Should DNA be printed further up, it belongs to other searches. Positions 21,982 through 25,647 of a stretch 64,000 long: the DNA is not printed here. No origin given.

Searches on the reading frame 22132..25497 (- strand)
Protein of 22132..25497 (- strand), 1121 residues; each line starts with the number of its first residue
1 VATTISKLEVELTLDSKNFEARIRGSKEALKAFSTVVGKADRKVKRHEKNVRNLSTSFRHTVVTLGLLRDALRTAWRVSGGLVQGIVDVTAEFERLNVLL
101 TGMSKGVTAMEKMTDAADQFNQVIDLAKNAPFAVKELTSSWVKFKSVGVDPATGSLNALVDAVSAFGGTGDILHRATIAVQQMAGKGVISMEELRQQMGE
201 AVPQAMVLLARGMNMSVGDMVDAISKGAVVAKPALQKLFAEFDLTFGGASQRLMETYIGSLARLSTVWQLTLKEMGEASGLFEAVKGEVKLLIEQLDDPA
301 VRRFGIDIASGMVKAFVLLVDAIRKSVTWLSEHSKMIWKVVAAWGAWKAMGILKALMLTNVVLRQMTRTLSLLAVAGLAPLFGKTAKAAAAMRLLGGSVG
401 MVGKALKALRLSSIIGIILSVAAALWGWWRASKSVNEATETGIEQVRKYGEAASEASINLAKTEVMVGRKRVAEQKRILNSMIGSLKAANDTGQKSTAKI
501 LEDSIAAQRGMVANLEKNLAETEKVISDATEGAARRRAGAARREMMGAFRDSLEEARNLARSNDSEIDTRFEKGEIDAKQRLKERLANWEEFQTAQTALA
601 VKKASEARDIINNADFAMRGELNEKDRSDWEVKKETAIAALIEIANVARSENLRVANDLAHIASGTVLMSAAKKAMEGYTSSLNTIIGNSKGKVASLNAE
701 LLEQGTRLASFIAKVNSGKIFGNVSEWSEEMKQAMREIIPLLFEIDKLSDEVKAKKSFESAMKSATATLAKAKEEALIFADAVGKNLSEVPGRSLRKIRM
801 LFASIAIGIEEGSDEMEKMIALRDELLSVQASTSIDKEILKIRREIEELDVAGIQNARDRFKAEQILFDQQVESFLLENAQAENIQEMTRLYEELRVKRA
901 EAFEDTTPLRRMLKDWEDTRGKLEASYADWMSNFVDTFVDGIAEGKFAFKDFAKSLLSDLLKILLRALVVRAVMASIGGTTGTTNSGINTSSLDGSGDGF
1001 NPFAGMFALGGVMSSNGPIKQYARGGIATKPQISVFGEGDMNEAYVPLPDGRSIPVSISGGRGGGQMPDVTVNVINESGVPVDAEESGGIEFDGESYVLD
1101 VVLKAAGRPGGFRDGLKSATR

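Call 10: search_protein_families(library=phrogs, proteins=[window:22132-25497:-], max_evalue=0.001)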
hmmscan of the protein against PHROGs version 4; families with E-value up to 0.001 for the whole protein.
window:22132-25497:- (1121 aa): 13 families
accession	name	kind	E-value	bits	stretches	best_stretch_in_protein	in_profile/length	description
phrog_1292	-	tail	1.3e-104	352.1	3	11-427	195-598/1523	tail length tape measure protein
phrog_1768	-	lysis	8.9e-47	160.5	1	81-346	73-342/1577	endolysin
phrog_20313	-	unknown function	3e-24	86.5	2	974-1076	323-431/478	-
phrog_2335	-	tail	3e-23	82.8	1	24-1066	443-1452/1536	tail length tape measure protein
phrog_1716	-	tail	5.2e-18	65.9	1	75-1085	78-891/943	tail length tape measure protein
phrog_973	-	tail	7.7e-16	58.2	1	8-371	49-399/1465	tail length tape measure protein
phrog_24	-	tail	1.3e-14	54.4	1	494-1085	467-1017/1151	tail length tape measure protein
phrog_18891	-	tail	8.7e-11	41.4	1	23-285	207-469/1191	tail length tape measure protein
phrog_16384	-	unknown function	4.3e-09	37.2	1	883-1067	206-403/463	-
phrog_9807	-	tail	5.3e-09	35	1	30-346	277-601/1972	tail length tape measure protein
phrog_1538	-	tail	1.2e-08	35.2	1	880-1088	560-782/811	tail length tape measure protein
phrog_33615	-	unknown function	9e-08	31.2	1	86-284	283-484/1395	-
phrog_5255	-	tail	0.00016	21.6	1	164-328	396-569/800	tail length tape measure protein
